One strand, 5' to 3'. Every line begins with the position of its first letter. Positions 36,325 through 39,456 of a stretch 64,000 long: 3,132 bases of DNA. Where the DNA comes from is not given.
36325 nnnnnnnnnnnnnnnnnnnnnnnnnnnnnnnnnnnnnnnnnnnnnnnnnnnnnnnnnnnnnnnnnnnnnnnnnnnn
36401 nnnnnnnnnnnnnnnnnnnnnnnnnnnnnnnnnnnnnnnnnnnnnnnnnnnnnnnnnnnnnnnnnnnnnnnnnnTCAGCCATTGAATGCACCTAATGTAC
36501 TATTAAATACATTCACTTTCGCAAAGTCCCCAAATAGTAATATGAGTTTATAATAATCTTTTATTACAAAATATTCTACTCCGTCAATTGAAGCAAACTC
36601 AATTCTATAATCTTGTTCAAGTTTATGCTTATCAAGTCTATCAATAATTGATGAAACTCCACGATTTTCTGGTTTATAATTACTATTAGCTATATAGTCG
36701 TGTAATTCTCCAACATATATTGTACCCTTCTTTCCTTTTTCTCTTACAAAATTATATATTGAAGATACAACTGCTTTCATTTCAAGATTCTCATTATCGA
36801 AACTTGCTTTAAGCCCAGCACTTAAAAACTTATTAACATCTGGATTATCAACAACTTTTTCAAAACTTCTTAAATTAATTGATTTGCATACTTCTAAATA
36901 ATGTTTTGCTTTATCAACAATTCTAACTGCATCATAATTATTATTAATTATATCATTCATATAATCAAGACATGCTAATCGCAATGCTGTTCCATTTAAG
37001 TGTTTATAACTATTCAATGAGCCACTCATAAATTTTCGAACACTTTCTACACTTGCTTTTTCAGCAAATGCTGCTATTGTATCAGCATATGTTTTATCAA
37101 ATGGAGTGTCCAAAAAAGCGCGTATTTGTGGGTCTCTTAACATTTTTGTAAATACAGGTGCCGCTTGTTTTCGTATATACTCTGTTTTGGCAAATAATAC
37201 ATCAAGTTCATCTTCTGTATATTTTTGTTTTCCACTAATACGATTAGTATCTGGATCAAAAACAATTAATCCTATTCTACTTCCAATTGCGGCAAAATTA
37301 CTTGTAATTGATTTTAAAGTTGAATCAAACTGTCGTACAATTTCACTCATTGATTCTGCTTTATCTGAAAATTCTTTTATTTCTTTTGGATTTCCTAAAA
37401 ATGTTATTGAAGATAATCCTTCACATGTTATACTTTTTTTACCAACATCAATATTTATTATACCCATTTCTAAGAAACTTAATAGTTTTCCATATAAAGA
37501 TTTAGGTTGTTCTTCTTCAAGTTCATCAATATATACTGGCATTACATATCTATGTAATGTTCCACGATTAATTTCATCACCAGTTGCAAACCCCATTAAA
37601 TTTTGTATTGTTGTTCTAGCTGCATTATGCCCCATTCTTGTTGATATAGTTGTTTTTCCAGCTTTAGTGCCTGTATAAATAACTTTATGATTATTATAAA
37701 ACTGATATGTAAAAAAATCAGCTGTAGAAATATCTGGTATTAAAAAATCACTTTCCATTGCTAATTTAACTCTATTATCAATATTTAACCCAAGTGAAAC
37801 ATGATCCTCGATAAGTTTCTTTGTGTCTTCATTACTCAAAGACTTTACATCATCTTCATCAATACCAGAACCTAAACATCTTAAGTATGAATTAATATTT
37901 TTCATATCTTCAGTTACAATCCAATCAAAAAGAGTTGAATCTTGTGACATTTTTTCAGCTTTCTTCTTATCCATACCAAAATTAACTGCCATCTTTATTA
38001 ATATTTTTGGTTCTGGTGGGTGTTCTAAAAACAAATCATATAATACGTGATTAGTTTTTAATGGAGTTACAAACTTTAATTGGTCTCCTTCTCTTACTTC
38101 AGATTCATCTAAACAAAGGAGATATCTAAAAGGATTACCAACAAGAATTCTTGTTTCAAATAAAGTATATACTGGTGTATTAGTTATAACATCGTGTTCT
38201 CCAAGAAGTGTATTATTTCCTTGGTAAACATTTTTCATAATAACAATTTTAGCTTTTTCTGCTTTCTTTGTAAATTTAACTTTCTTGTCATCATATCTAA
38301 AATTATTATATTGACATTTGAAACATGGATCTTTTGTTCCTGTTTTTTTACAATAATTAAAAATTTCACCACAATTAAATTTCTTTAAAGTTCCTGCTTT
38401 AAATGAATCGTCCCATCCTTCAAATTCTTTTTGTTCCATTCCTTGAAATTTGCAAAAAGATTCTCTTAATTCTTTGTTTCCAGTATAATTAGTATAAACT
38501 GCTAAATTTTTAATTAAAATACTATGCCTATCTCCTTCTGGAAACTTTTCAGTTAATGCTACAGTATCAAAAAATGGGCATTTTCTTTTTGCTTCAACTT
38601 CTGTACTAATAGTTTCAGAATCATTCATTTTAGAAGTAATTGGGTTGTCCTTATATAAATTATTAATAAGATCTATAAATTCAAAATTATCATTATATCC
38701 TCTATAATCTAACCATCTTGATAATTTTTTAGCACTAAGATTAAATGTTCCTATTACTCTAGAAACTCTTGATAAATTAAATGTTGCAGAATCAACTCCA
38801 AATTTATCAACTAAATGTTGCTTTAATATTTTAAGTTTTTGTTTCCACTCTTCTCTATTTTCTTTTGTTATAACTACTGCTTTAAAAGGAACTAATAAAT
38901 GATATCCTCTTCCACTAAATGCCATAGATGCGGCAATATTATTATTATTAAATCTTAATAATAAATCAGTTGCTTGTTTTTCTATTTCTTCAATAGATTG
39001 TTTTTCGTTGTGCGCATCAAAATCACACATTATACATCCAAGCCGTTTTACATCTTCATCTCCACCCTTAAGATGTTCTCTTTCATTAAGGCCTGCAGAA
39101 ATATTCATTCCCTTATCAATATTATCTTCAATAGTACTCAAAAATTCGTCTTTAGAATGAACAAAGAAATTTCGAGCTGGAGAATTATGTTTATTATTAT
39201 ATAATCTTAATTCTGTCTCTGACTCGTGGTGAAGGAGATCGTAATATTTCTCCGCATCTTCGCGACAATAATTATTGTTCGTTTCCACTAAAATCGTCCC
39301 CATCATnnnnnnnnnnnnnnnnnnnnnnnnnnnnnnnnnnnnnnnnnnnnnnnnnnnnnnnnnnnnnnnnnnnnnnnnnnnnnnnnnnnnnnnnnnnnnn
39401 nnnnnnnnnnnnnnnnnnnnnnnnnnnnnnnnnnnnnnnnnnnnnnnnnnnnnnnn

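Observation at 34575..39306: Replication module: compact 638-aa PolB overlapping an AEP prim-pol/SF3 helicase fusion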

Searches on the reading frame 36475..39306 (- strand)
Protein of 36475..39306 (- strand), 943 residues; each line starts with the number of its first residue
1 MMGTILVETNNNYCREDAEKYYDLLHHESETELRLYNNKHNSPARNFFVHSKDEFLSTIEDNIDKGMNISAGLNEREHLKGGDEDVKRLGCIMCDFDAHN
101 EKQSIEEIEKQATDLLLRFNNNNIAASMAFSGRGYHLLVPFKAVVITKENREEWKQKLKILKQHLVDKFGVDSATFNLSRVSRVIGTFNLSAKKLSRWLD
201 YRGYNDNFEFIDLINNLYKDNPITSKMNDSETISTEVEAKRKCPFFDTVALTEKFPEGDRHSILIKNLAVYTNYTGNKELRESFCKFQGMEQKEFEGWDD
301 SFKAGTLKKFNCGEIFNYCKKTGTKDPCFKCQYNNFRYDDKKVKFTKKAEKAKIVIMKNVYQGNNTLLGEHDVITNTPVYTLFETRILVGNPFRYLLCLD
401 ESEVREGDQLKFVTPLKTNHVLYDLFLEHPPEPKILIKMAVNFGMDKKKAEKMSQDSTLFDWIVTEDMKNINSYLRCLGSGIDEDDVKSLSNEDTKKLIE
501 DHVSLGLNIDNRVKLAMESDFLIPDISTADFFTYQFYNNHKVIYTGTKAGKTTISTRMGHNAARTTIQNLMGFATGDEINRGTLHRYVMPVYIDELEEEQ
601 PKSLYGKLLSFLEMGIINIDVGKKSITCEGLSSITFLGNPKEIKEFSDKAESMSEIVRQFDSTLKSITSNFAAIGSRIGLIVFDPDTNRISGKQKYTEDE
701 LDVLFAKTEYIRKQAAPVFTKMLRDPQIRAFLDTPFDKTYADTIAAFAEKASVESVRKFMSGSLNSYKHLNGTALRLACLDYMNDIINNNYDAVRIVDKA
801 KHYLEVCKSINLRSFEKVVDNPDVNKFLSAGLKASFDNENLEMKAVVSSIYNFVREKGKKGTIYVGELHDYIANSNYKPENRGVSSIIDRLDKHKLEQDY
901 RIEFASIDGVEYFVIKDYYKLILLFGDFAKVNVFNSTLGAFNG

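Call 4: search_protein_families(library=pfam, proteins=[window:36475-39306:-], max_evalue=0.01)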
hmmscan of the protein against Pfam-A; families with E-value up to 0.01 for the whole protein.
window:36475-39306:- (943 aa): 0 families

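Call 6: search_protein_families(library=phrogs, proteins=[window:36475-39306:-], max_evalue=0.01)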
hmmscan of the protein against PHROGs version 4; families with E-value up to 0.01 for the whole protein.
window:36475-39306:- (943 aa): 1 family
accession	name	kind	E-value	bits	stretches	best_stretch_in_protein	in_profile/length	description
phrog_2478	-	DNA, RNA and nucleotide metabolism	5.6e-05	22.4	1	66-192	59-190/854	DNA polymerase/primase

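Call 7: search_protein_families(library=ncbifam, proteins=[window:36475-39306:-], max_evalue=0.01)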
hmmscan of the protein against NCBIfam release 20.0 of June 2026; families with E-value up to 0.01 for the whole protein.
window:36475-39306:- (943 aa): 0 families

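Call 9: search_solved_structures(query=window:36475-39306:-, max_evalue=10, show_alignments=2)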
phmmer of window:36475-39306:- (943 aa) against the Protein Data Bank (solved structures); distinct sequences matched with E-value up to 10: 10.
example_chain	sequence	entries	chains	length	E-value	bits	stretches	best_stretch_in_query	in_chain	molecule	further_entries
5uko_H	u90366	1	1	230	0.26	12.5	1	850-928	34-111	DH522IA Fab fragment heavy chain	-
7t6b_A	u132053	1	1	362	0.27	12.4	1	45-99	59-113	Guanine nucleotide-binding protein subunit alpha-13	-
5ukp_H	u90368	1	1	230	0.28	12.4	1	850-928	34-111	DH522.1 Fab fragment heavy chain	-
3jbn_D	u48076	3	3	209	1.3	10.2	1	720-829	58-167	40S ribosomal protein uS3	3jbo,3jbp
8deq_H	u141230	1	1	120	1.4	10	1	849-893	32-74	SKV09 Fab Heavy Chain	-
3j7a_D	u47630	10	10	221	1.5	10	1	720-829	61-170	40S ribosomal protein uS3 | 40S ribosomal protein S3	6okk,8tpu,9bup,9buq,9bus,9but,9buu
8yk0_B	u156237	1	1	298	1.6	9.8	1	345-469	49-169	Probable G-protein coupled receptor 156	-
8yk0_A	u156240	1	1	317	1.8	9.7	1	345-469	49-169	Probable G-protein coupled receptor 156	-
8yjp_A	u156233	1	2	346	2.1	9.4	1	345-469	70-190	Probable G-protein coupled receptor 156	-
8yro_H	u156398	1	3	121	2.6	9.1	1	850-886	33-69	JL-8C Heavy Chain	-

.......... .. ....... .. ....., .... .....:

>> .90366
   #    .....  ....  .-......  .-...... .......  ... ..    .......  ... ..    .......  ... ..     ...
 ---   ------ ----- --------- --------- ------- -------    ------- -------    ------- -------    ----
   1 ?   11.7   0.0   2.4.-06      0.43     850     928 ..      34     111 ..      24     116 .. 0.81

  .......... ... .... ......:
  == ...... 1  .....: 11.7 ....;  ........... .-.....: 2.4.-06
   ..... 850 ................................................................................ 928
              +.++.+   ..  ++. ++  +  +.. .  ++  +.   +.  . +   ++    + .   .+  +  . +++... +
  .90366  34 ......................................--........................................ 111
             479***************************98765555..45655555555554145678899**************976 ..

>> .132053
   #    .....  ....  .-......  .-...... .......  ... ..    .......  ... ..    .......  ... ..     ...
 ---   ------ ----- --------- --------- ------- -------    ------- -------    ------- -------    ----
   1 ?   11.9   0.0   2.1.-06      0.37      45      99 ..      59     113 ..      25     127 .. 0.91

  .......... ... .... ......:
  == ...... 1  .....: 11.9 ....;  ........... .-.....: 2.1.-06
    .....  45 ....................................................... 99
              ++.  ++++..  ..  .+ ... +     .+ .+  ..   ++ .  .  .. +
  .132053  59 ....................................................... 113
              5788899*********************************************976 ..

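Call 12: find_homologous_proteins(query=window:36475-39306:-)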
Query window:36475-39306:- (943 aa): 11 proteins with E <= 0.001 among 8000 candidates.
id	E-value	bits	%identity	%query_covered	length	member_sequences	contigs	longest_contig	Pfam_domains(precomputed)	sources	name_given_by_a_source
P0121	0.0e+0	1966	91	99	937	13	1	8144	-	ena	-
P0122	0.0e+0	1698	78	99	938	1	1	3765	-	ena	-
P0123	0.0e+0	1246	58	98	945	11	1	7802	-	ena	-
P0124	0.0e+0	1198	55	99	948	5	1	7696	-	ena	-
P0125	0.0e+0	1191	55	98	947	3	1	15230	-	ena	-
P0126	0.0e+0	1171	54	98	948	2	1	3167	-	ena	-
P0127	1.4e-280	951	48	99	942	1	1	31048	-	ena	-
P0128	8.2e-273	926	46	99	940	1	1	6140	-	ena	-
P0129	3.1e-267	907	45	99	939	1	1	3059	PF01896.26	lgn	-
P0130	3.2e-260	884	45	97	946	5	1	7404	-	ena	-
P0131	2.5e-215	736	40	97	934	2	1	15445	-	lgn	-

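Call 32: find_encoding_contigs(protein=window:36475-39306:-, flank=10000, max_places=3)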
Protein window:36475-39306:- (943 aa): no gene with exactly this product is on record in the collection.

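Call 36: search_solved_structures(query=A2, max_evalue=10, show_alignments=3)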
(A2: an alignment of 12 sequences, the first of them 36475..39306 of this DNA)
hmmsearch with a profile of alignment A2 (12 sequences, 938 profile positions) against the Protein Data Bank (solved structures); distinct sequences matched with E-value up to 10: 3.
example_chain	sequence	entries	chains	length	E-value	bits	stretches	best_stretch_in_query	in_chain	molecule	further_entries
4igu_A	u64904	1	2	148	0.58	11.3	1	438-534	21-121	CG5036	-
3jbn_D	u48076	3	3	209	1.5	9.9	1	721-808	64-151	40S ribosomal protein uS3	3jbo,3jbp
3j7a_D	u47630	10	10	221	1.7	9.7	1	721-808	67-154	40S ribosomal protein uS3 | 40S ribosomal protein S3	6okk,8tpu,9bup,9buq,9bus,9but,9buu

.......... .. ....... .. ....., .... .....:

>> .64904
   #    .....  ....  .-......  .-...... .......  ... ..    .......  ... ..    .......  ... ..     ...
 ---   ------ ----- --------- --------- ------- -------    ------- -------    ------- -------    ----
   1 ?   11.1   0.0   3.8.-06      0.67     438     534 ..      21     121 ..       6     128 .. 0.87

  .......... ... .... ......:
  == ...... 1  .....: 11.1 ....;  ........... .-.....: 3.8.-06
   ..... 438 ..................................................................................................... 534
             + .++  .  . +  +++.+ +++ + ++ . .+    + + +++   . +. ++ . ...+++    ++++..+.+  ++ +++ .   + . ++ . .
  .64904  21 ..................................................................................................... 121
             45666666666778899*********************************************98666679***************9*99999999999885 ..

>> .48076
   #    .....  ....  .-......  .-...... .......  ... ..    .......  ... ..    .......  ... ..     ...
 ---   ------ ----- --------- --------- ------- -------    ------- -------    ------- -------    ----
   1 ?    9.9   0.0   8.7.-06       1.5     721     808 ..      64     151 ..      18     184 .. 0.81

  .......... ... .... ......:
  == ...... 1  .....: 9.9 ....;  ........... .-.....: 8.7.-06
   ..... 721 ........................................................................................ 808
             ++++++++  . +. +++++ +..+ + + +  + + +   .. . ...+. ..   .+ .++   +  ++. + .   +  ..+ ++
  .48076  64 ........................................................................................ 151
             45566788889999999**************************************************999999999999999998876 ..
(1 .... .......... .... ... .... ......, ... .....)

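Call 48: find_related_loci(query=A2, collection=viral_contigs, flank=10000)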
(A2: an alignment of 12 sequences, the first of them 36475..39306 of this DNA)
Query A2 (943 aa) in viral_contigs; peptide patterns used: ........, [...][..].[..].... (x = any residue, [..] = any of these).
37 stretches matched a pattern, but none encodes a relative of the query by tblastn (E <= 1e-3).
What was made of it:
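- Tried and rejected: The IMG/VR scan for it found none (call 48).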

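Call 55: predict_structure(alignment_id=A2)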
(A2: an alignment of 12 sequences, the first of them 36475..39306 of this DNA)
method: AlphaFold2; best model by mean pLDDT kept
length: 943 residues; sequences in the alignment: 12
mean_pLDDT: 68.2   pTM: 0.43
mean pLDDT of the five models: 68.2, 67.1, 62.2, 61.0, 59.2
residues with pLDDT >= 90: 92; 70-90: 449; 50-70: 195; < 50: 207
segments of 3 or more residues with pLDDT < 50: 1-10, 40-42, 221-233, 335-352, 544-673, 685-693, 930-943
pLDDT, mean of each block of 10 residues (from residue 1): 36 86 89 74 70 89 78 77 79 73 69 85 88 85 87 84 72 72 85 84 87 81 38 55 79 68 81 81 83 81 72 71 62 46 32 71 67 62 72 78 66 75 85 89 88 90 83 74 68 84 66 72 66 63 41 33 34 28 23 25 33 27 24 26 36 40 38 56 49 52 70 82 90 91 75 59 81 91 87 93 89 67 52 72 89 80 86 85 83 77 82 79 65 35 27
secondary structure, 60 per line:
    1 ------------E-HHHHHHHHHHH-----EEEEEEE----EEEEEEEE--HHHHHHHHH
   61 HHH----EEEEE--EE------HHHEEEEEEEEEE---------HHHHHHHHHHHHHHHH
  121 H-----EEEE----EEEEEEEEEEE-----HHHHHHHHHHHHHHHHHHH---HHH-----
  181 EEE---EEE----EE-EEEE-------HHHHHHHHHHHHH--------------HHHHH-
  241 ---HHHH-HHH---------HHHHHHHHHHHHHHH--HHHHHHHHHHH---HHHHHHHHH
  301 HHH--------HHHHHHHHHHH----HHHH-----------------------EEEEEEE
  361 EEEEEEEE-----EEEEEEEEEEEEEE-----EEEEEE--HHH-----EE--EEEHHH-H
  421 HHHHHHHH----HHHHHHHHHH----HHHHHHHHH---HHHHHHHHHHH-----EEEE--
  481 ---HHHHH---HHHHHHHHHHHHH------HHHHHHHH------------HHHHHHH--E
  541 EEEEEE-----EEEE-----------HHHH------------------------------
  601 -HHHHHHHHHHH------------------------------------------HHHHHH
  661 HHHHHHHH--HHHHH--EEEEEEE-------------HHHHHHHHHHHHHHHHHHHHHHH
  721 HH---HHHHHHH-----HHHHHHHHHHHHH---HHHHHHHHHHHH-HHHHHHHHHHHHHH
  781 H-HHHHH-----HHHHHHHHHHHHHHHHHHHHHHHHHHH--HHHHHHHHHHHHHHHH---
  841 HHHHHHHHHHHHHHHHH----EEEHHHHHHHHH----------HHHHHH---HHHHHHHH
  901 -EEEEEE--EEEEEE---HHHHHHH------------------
elements in order (helices of 4 or more, strands of 3 or more residues): H15-25 E31-37 E42-49 H52-63 E68-72 E86-95 H105-121 E127-130 E135-145 H151-169 E181-183 E187-189 E197-200 H208-220 H235-239 H244-247 H261-275 H278-288 H292-303 H312-322 H327-330 E354-368 E374-387 E393-398 E413-415 H420-428 H433-442 H447-455 H459-469 E475-478 H484-488 H492-504 H511-518 H531-537 E540-546 E552-555 H567-570 H602-612 H655-668 H671-675 E678-684 H698-722 H726-732 H738-750 H754-765 H767-781 H783-787 H793-819 H822-837 H841-857 E862-864 H865-873 H884-889 H893-900 E902-907 E910-915 H919-925
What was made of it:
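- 37696..38247 (-): N-terminal part of the helicase module, aa 354-537: a three-strand beta unit followed by a helical domain. Secondary structure of the model (call 55).
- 37222..37695 (-): AAA+ ATPase core, aa 538-695: Walker A GTKAGK551TT, Walker B D594-E595, hairpin-region motif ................, sensor-1 FLGN639P, putative arginine finger GSR677IG. The AF2 model is unreliable here (pLDDT 23-40, call 55).
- Closest known: Archaeal and viral MCM helicases. Same: A helical domain and a small winged-helix-like end follow the core (call 55).
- The helicase core is poorly modelled (pLDDT 23-40, call 55).
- Tried and rejected: The AF2 model of the fusion protein, built from only 12 sequences, left the ATPase core unmodelled (call 55).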

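Call 59: fold_search(model_id=the predicted structure, library=pdb)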
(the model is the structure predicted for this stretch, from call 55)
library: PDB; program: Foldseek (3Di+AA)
matches with E <= 10: 214; with E <= 0.001: 5
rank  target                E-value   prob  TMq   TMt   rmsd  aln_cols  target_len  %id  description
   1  6zp9_A                1.3e-05  1.00  0.17  0.73   3.9       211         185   14  Cyanophage S-2L Primase-Polymerase (PrimPol), AEP domain (PP-N190) (released 2021-03-03)
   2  7p9j_B                4.0e-05  1.00  0.15  0.50   7.9       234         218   16  Prim-Pol Domain of CRISPR-associated Prim-Pol (CAPP) from Marinitoga sp. 1137 - Primer Initiation Complex (released 2022-05-04)
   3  7nqf_B                2.1e-04  1.00  0.15  0.51   7.3       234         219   18  Prim-Pol Domain of CRISPR-associated Prim-Pol (CAPP) from Marinitoga sp. 1137 with dsDNA (released 2022-05-04)
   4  7nqe                  2.8e-04  1.00  0.15  0.50   7.9       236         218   19  Prim-Pol Domain of CRISPR-associated Prim-Pol (CAPP) from Marinitoga sp. 1137 with dGTP (released 2022-05-04)
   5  3h20                  8.3e-04  1.00  0.16  0.47  11.3       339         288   11  Crystal structure of primase RepB' (released 2009-04-28)
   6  7p9j_C                1.0e-03  1.00  0.15  0.50   7.6       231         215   16  Prim-Pol Domain of CRISPR-associated Prim-Pol (CAPP) from Marinitoga sp. 1137 - Primer Initiation Complex (released 2022-05-04)
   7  7nqd_B                1.3e-03  1.00  0.16  0.54   6.1       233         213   15  Prim-Pol Domain of CRISPR-associated Prim-Pol (CAPP) from Marinitoga sp. 1137 (released 2022-05-04)
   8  3h25_A                1.6e-03  1.00  0.17  0.72   3.9       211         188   12  Crystal structure of the catalytic domain of primase Repb' in complex with initiator DNA (released 2009-04-28)
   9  2fao_A                2.0e-03  1.00  0.14  0.37  12.2       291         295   14  Crystal Structure of Pseudomonas aeruginosa LigD polymerase domain (released 2006-05-23)
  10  3pky_B                3.2e-03  1.00  0.15  0.42  12.4       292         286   11  Polymerase Domain from Mycobacterium tuberculosis Ligase D in complex with DNA, UTP and Manganese. (released 2011-02-16)
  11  4mky_A                3.6e-03  1.00  0.15  0.40  12.3       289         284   11  Polymerase Domain from Mycobacterium tuberculosis Ligase D in complex with an annealed double-strand DNA break. (released 2013-12-11)
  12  2r9l_A                4.3e-03  1.00  0.15  0.40  12.3       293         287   12  Polymerase Domain from Mycobacterium tuberculosis Ligase D in complex with DNA (released 2008-01-08)
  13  7nqd_A                4.3e-03  1.00  0.14  0.47   8.2       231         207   16  Prim-Pol Domain of CRISPR-associated Prim-Pol (CAPP) from Marinitoga sp. 1137 (released 2022-05-04)
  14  2irx                  5.3e-03  1.00  0.14  0.37  12.6       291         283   12  Crystal Structure of the Polymerase Domain from Mycobacterium tuberculosis Ligase D with GTP and Manganese. (released 2007-01-02)
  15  2iry_A                5.5e-03  1.00  0.15  0.40  11.9       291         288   11  Crystal Structure of the Polymerase Domain from Mycobacterium tuberculosis Ligase D with dGTP and Manganese. (released 2007-01-02)
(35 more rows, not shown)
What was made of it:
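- On AEP superfamily (archaeo-eukaryotic primase / PrimPol): Foldseek: 6zp9 (S-2L PrimPol) E 1.3e-5, TM 0.73; RepB' TM 0.72; CAPP, LigD polymerase domain, PriS (call 59).
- Closest known: AEP-SF3 primase-helicases. Same: The AEP fold is closest to S-2L PrimPol and RepB' (call 59).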

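Call 60: search_protein_representatives(alignment_id=A2)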
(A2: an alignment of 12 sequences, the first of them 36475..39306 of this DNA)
Query: 12 sequences, 938 profile positions. Proteins with E-value up to 0.001 (for the whole library): 1037; up to 1e-10: 601; up to 1e-30: 177. The best 150 are listed.
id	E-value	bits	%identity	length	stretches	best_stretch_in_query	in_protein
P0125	0.0e+00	1617.3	-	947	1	1-936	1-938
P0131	0.0e+00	1374.7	-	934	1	5-935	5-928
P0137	5.5e-215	732.9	-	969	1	6-925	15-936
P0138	2.7e-115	402.9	-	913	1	8-884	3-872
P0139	3.1e-113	396.1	-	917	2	350-922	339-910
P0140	4.2e-98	346.0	-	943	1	308-916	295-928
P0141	1.9e-96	340.6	-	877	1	269-923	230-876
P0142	1.7e-94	334.1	-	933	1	93-926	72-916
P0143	3.8e-94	332.9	-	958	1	324-920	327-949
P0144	5.5e-92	325.8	-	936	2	368-919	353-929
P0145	3.0e-90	320.0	-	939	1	154-856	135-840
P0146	1.6e-88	314.3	-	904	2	342-896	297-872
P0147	1.4e-87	311.2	-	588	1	347-903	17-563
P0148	2.0e-87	310.7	-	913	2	333-915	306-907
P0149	1.3e-84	301.4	-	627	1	347-928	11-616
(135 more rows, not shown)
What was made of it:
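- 36475..39306 (-): Primase-helicase fusion gene: 943 aa as listed, probably 937 aa from GTG 39288. Eleven full-length homologues at 40-91% identity; exhaustive profile search finds 1037 relatives (call 60).
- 37696..38247 (-): This is where the widespread standalone proteins of about 600 aa begin to align (profile positions about 345 onward, call 60).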

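Call 66: search_dna_similar(query=window:36475-39306:-, collection=phages, mode=protein, max_evalue=0.01, max_rows=25)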
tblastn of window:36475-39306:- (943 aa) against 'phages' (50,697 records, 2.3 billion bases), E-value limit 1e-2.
No match.
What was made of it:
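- tblastn of the primase-helicase against 50,697 phage records also found nothing (call 66), so the databases are uninformative either way.
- Tried and rejected: tblastn of the primase-helicase against 50,697 phage records gave no match (call 66).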

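Call 89: find_encoding_contigs(protein=P0131, flank=10000, max_places=2)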
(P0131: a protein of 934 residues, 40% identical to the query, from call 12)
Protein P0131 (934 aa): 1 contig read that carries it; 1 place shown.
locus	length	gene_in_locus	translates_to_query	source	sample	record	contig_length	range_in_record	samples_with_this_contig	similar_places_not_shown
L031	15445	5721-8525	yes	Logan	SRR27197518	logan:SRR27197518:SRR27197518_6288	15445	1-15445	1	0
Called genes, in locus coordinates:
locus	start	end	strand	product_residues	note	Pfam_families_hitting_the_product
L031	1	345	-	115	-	?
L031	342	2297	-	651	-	-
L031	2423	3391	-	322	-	-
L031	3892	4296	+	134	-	-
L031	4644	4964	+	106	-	-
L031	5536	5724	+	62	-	-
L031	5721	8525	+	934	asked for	-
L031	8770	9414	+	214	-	PF12705:PDDEXK_1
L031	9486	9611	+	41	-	-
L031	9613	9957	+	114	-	-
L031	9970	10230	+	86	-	-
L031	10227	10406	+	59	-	-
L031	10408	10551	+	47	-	-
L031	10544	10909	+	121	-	-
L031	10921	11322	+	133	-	-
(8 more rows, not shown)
